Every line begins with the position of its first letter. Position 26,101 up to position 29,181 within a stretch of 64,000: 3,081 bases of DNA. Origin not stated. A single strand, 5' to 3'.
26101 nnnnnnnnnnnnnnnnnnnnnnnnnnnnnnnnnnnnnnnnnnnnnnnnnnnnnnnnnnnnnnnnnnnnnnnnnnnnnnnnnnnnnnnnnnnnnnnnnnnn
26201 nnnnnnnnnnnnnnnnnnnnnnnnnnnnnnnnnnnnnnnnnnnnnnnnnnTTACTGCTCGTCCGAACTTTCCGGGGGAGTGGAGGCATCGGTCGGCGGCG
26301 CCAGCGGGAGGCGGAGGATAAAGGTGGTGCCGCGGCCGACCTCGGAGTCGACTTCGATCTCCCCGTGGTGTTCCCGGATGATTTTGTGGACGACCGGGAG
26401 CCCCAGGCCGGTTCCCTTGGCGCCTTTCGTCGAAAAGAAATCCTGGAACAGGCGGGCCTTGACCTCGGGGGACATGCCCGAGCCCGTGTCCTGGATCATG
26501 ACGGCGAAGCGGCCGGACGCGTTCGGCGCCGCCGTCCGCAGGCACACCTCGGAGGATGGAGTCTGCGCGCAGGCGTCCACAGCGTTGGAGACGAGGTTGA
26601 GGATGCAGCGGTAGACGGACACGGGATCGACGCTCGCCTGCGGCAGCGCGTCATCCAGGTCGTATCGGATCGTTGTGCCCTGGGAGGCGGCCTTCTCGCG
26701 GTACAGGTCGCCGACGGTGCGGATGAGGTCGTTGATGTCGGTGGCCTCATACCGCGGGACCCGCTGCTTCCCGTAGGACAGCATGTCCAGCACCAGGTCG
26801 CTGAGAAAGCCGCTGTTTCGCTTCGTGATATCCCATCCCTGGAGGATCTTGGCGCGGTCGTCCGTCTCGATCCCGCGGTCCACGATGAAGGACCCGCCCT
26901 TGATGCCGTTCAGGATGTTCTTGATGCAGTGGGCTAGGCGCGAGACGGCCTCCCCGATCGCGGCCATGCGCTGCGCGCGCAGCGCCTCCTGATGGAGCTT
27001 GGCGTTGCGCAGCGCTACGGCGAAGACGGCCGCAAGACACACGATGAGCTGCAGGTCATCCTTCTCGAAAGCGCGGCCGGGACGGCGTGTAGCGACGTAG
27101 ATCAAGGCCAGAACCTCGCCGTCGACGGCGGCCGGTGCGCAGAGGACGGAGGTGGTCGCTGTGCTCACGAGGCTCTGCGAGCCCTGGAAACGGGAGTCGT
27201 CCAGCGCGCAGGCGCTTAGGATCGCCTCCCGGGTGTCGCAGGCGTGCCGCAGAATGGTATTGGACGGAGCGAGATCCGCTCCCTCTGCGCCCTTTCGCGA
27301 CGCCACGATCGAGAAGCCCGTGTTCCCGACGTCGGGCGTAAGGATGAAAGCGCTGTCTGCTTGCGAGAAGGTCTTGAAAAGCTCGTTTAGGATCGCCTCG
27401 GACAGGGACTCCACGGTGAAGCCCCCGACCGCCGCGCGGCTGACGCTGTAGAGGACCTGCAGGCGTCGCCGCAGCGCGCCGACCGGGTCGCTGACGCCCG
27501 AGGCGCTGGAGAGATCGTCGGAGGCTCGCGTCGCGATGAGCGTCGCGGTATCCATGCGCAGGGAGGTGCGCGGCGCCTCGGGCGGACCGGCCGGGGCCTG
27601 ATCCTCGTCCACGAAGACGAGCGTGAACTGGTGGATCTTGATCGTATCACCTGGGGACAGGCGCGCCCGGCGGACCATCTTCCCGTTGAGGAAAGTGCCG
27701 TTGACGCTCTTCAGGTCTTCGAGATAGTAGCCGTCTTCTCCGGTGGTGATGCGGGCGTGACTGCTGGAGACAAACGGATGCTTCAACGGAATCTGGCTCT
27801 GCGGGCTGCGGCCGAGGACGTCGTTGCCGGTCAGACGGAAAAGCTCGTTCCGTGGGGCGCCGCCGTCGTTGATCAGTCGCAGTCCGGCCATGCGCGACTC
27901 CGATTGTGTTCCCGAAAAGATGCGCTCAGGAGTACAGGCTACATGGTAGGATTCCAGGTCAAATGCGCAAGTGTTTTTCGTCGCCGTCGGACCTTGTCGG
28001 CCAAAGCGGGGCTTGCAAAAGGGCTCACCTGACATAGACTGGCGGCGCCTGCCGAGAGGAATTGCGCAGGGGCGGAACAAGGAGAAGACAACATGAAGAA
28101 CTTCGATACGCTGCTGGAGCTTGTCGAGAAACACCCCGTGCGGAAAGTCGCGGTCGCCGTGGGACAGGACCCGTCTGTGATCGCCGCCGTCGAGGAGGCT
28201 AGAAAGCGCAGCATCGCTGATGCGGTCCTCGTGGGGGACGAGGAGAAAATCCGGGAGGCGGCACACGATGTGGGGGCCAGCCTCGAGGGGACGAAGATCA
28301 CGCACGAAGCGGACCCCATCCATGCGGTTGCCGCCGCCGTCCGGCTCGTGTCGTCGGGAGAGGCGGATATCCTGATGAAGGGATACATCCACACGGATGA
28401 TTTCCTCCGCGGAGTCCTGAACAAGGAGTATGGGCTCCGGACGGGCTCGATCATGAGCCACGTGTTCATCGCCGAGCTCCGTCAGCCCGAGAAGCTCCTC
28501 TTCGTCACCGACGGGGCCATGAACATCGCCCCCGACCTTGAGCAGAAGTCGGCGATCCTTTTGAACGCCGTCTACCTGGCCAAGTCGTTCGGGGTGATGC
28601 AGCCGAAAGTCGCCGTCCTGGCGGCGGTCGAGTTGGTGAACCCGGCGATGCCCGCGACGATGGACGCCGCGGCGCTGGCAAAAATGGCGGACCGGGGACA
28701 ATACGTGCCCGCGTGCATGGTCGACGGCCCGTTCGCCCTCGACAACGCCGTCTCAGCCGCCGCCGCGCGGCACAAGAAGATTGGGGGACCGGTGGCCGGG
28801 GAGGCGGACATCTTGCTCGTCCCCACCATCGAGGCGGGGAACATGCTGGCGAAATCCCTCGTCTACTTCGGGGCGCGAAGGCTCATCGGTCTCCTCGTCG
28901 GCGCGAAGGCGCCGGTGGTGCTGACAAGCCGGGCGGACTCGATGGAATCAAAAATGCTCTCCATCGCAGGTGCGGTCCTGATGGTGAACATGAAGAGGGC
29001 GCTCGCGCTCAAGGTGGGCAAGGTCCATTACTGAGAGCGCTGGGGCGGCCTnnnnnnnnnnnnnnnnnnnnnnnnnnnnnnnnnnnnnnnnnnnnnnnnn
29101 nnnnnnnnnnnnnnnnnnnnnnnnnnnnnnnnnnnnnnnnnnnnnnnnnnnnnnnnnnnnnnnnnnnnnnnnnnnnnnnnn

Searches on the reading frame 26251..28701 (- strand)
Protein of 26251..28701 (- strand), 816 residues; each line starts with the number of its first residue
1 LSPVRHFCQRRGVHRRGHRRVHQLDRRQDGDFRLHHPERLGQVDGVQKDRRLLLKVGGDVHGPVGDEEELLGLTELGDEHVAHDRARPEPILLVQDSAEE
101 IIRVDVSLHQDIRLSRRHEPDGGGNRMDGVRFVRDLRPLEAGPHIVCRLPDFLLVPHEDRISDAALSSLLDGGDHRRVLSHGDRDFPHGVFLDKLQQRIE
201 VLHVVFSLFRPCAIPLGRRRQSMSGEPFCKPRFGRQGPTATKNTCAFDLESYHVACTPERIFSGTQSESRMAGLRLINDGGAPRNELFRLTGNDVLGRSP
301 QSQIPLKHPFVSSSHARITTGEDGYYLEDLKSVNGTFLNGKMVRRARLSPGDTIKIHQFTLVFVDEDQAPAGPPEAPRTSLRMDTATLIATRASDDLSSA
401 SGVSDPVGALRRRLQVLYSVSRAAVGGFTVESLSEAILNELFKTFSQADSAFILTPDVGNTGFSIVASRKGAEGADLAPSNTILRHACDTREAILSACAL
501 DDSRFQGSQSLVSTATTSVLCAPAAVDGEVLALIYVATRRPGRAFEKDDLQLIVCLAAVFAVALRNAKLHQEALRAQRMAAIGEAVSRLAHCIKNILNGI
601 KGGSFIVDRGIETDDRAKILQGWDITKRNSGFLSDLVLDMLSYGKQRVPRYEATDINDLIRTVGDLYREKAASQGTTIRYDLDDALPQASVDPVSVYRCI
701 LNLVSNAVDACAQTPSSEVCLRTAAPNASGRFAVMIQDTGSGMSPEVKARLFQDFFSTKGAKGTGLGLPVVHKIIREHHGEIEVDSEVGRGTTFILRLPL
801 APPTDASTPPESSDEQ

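Call 17: search_protein_families(library=pfam, proteins=[window:26251-28701:-], max_evalue=0.001)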
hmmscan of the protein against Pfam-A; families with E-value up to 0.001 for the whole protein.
window:26251-28701:- (816 aa): 6 families
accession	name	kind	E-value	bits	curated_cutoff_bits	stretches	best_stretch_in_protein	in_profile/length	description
PF02518.31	HATPase_c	-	1.5e-25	90.2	26.4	1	692-801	2-110/111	Histidine kinase-, DNA gyrase B-, and HSP90-like ATPase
PF00498.31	FHA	-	4.4e-18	65.9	20.7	1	295-356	2-66/67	FHA domain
PF16697.10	Yop-YscD_cpl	-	5.6e-09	36.6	33.2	1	288-366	12-93/94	Inner membrane component of T3SS, cytoplasmic domain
PF01590.32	GAF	-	5.9e-09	37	22.4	1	431-564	3-133/133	GAF domain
PF13185.12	GAF_2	-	1.9e-07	31.8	28.6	1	429-564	3-135/136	GAF domain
PF14501.12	HATPase_c_5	-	0.00031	21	22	1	694-787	4-91/102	GHKL domain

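Call 52: search_protein_families(library=ncbifam, proteins=[window:26251-28701:-], max_evalue=0.00001)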
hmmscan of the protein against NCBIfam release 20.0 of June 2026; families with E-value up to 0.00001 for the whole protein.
window:26251-28701:- (816 aa): 74 families (the best 25 are shown)
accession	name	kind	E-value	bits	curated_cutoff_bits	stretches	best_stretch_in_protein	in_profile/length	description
NF008468.0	PRK11360.1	equivalog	4.4e-44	150.8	646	1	567-803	381-611/616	two-component system sensor histidine kinase AtoS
NF010411.0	PRK13837.1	equivalog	3e-38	131.4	647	1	504-807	365-682/828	two-component system VirA-like sensor kinase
NF007688.0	PRK10364.1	equivalog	1.5e-36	126.2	479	1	547-801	226-452/460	two-component system sensor histidine kinase ZraS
NF052573.1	HisKinEspAMyxo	equivalog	1.5e-30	105.9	1400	2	697-802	505-613/755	serine histidine kinase EspA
NF052574.1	HisKinEspCMyxo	equivalog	2.4e-27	95.5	1200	1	698-808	533-645/785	serine histidine kinase EspC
NF010076.0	PRK13557.1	subfamily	1.9e-26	92.6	631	1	571-802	151-396/540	histidine kinase famiy protein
TIGR02916.1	PEP_his_kin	equivalog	2.9e-26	92.2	300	1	477-799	366-679/679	XrtA/PEP-CTERM system histidine kinase PrsK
NF041777.1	sens_FixL_Rhizob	equivalog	3.3e-25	88.7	850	1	566-802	246-483/485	sensor protein FixL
NF038297.2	hybrid_HK_HrmK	equivalog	6.1e-25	87.9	725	1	650-808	307-465/607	hybrid histidine kinase/response regulator HrmK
NF046044.1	PnpS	equivalog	1.1e-24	87.3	400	1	614-799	201-390/390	two-component system histidine kinase PnpS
TIGR02956.1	TMAO_torS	equivalog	1.9e-23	82.5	676.5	1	586-806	468-688/967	TMAO reductase system sensor histidine kinase/response regulator TorS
NF046020.1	HisKinCckABruc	equivalog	3.9e-23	81.3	1000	1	557-801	454-708/868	cell cycle histidine kinase CckA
NF047466.1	hybrid_RR_LvrB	exception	5.1e-23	81.8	500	1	573-800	142-376/377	hybrid histidine kinase/response regulator LvrB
NF047496.1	HK_LIC11548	equivalog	1.5e-22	80.1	750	1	570-800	348-589/589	LIC_11548 family sensor histidine kinase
NF046026.1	HisKinCckACaul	equivalog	5.5e-22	77.7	1000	1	568-807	288-539/678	cell cycle histidine kinase CckA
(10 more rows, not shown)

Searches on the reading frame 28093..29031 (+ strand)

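Call 17: search_protein_families(library=pfam, proteins=[window:28093-29031:+], max_evalue=0.001)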
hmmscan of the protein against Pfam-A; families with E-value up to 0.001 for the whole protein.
window:28093-29031:+ (313 aa): 1 family
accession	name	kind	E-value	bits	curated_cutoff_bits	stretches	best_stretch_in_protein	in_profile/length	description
PF01515.24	PTA_PTB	-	2.1e-50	172.3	24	2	79-292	105-316/319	Phosphate acetyl/butaryl transferase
